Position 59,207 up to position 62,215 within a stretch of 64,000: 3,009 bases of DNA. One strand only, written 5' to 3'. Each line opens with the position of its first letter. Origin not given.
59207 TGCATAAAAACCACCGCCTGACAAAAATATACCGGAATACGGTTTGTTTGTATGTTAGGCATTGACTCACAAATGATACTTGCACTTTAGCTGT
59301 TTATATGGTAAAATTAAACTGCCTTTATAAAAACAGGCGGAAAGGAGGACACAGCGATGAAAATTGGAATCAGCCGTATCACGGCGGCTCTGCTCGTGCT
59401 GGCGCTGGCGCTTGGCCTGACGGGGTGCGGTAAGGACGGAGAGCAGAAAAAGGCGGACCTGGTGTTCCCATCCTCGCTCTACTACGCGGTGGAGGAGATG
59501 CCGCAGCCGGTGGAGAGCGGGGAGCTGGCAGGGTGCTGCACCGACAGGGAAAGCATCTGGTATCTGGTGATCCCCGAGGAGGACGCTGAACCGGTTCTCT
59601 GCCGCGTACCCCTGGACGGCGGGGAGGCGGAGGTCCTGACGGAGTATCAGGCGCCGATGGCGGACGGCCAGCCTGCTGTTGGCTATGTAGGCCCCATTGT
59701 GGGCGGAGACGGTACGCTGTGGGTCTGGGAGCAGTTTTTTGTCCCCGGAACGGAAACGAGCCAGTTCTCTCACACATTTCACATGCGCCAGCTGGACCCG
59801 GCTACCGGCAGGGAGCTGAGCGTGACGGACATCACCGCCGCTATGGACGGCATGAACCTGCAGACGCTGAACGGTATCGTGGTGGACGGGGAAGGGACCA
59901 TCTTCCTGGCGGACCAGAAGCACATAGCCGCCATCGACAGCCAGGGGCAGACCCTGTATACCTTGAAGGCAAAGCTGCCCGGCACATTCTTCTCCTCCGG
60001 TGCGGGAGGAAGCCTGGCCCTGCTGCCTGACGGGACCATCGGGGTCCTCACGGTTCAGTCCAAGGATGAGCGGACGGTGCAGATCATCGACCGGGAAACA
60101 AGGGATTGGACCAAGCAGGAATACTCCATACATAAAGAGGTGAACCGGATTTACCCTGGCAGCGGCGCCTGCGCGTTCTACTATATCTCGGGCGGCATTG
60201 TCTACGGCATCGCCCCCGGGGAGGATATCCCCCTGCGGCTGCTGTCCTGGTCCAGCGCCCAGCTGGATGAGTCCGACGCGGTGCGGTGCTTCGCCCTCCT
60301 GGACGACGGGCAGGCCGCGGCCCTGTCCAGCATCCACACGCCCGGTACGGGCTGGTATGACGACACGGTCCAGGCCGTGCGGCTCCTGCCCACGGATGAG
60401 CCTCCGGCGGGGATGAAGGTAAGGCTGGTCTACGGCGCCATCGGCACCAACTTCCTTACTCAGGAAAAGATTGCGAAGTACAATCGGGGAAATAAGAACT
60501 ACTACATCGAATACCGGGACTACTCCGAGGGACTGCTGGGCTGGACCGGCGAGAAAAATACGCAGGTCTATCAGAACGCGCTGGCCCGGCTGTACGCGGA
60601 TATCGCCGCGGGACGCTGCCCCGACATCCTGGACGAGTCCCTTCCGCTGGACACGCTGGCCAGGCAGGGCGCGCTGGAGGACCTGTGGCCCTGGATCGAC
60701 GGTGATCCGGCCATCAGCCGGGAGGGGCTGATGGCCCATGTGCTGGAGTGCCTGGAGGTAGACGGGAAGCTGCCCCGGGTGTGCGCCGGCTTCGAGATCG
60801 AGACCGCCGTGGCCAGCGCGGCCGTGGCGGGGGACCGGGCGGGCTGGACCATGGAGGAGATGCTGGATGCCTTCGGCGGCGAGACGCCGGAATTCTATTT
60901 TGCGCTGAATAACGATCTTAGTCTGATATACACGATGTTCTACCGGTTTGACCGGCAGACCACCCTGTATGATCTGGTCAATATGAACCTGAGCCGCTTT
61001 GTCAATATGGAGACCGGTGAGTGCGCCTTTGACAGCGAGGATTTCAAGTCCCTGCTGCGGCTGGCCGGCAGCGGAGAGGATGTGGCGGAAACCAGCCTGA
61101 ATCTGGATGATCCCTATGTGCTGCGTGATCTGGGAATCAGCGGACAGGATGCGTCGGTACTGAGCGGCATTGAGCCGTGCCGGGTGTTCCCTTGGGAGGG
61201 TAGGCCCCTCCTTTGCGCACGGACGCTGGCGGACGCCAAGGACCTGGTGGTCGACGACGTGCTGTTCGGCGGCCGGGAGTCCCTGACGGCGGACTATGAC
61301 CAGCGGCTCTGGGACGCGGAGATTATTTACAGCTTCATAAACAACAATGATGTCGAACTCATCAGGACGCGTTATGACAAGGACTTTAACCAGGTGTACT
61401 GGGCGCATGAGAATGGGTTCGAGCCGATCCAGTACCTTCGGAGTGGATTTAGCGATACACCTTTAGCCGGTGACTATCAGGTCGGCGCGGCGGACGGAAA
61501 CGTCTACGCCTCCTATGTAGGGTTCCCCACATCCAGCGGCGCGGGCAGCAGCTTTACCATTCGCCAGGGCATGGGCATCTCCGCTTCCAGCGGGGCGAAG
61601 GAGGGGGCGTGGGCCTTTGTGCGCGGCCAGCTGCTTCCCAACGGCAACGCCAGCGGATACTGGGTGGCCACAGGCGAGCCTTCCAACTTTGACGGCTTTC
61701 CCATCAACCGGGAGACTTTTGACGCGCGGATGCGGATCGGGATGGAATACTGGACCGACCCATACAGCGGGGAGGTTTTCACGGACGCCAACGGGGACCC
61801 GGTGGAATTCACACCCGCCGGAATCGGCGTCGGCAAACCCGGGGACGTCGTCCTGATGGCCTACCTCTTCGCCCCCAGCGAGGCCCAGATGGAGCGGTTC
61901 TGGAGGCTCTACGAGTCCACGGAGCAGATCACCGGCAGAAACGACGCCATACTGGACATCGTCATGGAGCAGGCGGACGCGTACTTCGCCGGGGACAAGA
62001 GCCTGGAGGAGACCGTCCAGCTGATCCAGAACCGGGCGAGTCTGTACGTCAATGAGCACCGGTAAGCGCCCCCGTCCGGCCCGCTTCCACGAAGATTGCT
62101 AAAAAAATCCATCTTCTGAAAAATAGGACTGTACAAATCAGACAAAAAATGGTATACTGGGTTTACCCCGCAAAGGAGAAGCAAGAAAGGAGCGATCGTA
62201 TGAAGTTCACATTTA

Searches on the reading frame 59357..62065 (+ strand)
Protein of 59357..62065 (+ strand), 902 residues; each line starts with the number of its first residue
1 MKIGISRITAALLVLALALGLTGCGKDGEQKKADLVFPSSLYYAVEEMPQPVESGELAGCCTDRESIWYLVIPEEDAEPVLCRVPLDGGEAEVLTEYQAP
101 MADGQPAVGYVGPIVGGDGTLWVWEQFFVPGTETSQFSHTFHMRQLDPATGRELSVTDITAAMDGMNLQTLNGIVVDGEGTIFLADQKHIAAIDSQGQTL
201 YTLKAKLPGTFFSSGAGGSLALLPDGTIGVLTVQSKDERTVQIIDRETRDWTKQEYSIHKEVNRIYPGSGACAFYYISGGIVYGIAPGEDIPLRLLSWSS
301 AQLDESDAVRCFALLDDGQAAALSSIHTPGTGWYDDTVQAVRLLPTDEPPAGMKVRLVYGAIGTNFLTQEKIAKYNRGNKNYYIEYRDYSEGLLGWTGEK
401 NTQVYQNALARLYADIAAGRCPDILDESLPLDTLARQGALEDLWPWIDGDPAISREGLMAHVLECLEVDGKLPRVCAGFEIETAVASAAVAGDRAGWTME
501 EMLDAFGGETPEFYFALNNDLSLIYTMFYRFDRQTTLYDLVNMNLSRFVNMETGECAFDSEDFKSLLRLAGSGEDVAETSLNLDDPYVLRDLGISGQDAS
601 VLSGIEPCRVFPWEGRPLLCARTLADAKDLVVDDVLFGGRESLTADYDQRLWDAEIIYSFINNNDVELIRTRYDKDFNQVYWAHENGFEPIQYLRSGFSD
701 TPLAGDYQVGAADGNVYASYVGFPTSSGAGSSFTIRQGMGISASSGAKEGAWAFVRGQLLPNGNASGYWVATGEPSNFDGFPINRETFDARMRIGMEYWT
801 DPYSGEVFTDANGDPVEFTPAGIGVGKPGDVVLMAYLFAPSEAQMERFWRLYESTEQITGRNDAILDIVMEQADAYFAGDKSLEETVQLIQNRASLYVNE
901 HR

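Call 64: find_encoding_contigs(protein=window:59357-62065:+, flank=10000, max_places=3)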
Protein window:59357-62065:+ (902 aa): no gene with exactly this product is on record in the collection.
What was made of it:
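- Tried and rejected: Look-up of the 902 aa paralogue's contig: nothing on record (call 64).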
